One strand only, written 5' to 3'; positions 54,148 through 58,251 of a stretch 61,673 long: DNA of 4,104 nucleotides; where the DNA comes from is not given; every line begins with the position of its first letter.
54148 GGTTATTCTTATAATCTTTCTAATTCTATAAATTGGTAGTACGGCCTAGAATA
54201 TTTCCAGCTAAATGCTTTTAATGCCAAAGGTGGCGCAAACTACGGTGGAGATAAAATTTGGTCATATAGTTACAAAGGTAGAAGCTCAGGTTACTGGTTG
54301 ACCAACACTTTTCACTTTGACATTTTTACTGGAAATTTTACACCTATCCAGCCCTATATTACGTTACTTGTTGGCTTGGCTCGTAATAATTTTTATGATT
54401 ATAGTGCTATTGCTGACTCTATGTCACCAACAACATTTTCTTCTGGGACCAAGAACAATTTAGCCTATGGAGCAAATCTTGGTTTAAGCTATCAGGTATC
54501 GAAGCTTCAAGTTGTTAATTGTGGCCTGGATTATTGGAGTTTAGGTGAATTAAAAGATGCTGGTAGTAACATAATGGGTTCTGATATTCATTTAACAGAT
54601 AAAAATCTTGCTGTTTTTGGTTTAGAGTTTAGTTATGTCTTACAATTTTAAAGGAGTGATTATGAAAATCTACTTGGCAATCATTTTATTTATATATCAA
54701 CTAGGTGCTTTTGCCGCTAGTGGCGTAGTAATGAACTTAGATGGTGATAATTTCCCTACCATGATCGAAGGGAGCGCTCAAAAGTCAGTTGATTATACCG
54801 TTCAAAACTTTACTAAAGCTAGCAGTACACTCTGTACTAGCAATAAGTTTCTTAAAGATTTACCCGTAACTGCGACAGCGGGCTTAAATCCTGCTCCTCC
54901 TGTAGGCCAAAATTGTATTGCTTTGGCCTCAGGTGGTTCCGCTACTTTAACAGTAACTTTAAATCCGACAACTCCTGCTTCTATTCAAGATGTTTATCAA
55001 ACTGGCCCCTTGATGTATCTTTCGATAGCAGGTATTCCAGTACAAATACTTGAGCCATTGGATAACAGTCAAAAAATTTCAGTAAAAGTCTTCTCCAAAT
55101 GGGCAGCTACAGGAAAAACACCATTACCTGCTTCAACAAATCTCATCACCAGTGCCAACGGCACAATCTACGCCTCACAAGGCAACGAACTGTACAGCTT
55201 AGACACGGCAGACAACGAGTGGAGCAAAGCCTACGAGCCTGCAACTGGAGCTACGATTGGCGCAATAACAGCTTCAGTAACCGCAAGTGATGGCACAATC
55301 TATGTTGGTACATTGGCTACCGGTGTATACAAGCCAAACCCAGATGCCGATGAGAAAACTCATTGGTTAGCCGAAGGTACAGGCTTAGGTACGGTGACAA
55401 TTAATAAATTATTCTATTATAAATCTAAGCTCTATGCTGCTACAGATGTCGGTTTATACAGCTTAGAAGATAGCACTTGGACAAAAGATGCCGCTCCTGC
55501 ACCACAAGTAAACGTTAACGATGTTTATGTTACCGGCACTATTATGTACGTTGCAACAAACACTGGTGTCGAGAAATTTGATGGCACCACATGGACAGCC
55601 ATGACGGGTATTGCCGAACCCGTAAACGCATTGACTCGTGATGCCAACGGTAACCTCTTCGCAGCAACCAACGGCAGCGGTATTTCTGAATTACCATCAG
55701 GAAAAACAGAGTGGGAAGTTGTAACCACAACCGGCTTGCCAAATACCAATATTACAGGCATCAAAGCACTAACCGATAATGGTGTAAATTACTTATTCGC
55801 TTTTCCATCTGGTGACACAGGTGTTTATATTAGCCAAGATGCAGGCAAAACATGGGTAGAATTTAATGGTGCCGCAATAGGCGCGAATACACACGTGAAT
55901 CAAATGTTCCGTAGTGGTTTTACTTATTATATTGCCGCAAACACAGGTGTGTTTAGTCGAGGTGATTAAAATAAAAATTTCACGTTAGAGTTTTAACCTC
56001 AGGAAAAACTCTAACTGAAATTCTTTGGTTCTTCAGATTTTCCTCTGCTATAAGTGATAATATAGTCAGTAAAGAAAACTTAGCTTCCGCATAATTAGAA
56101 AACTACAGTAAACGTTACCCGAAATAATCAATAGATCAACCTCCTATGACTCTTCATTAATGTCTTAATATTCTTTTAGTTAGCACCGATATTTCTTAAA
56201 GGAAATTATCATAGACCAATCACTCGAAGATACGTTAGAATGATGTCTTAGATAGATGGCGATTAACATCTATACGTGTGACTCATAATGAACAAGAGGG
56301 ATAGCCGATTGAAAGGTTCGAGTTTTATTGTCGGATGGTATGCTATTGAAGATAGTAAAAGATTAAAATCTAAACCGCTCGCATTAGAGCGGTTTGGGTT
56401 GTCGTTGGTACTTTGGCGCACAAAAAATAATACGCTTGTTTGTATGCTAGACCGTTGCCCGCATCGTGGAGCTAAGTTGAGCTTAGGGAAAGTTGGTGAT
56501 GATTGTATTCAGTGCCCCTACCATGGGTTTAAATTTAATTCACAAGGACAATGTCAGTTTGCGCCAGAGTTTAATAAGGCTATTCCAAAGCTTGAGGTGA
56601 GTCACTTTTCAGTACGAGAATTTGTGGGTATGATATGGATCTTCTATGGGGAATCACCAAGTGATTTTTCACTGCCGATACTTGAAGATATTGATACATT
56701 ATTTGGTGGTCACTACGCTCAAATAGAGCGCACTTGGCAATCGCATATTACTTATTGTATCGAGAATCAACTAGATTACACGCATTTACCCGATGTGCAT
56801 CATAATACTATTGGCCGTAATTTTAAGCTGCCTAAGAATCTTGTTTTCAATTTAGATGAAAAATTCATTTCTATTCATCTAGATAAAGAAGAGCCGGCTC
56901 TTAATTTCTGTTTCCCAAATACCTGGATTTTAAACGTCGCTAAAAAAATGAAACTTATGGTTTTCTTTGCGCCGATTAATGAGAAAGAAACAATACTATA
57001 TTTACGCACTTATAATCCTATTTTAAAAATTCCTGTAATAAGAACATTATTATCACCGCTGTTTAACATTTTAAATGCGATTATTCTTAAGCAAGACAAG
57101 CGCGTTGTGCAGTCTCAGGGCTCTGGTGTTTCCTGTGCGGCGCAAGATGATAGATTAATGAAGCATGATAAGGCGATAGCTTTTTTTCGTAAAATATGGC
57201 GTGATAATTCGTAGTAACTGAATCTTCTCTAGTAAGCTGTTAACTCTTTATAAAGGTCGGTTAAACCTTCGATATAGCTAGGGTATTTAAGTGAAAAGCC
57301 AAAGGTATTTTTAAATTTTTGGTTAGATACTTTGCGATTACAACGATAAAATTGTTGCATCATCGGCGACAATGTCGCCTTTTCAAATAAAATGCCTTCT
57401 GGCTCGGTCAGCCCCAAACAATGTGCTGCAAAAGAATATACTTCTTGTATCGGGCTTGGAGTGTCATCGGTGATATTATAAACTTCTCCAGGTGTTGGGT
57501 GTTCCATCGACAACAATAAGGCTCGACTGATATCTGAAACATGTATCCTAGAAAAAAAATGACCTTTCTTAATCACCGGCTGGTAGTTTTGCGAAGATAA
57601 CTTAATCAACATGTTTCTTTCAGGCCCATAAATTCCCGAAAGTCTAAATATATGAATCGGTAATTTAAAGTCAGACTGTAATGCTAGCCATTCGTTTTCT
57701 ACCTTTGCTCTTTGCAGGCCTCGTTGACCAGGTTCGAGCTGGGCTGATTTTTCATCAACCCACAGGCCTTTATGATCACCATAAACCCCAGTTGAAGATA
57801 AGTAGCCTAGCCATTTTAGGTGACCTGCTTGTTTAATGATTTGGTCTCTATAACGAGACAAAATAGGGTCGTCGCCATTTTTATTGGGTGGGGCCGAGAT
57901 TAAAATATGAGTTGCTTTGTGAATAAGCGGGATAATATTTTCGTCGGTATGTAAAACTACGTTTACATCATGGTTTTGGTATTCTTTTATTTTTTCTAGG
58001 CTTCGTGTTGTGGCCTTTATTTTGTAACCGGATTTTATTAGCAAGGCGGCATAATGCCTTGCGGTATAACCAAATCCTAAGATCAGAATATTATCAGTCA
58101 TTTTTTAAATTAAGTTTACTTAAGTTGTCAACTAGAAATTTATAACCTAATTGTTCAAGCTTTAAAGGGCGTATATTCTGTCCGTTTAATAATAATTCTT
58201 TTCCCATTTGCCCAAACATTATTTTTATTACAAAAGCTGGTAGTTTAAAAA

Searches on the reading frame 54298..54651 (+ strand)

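Call 60: search_protein_families(library=pfam, max_evalue=0.001, proteins=[window:54298-54651:+])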
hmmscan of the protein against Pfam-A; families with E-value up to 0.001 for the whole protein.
window:54298-54651:+ (117 aa): 1 family
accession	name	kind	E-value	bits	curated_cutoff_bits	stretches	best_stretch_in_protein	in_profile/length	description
PF02462.21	Opacity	-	0.00037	21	21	1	15-88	44-111/126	Opacity family porin protein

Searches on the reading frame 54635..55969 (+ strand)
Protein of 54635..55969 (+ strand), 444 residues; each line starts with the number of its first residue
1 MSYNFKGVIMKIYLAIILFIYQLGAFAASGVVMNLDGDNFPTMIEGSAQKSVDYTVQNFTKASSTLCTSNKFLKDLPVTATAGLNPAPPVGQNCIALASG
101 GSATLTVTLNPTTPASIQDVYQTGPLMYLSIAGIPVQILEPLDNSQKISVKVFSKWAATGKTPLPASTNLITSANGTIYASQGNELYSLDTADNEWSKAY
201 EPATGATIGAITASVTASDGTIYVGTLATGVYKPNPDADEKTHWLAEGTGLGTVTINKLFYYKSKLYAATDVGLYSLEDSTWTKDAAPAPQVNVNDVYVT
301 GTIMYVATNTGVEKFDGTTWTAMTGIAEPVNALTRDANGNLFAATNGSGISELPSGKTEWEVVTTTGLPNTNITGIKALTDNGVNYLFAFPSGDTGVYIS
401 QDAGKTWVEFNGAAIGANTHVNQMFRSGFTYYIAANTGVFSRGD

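Call 60: search_protein_families(library=pfam, max_evalue=0.001, proteins=[window:54635-55969:+])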
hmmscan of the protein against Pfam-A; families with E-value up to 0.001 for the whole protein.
window:54635-55969:+ (444 aa): 1 family
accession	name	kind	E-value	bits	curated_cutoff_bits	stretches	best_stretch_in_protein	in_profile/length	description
PF07494.17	Reg_prop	-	0.00035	20.9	20.4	0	328-347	5-24/24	Two component regulator propeller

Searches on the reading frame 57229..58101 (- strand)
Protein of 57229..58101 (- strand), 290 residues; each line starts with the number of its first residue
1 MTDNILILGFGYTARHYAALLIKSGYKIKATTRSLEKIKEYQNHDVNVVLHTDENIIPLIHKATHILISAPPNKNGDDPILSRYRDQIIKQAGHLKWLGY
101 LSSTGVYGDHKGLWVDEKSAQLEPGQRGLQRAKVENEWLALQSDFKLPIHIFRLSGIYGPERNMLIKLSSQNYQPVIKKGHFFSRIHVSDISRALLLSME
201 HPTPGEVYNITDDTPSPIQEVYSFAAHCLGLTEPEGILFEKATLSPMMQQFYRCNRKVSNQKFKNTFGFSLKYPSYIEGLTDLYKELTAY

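Call 60: search_protein_families(library=pfam, max_evalue=0.001, proteins=[window:57229-58101:-])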
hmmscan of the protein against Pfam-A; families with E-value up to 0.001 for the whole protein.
window:57229-58101:- (290 aa): 1 family
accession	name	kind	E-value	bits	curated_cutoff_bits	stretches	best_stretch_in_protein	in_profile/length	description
PF01370.27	Epimerase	-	3.2e-08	33.7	20.9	1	5-210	1-239/240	NAD dependent epimerase/dehydratase family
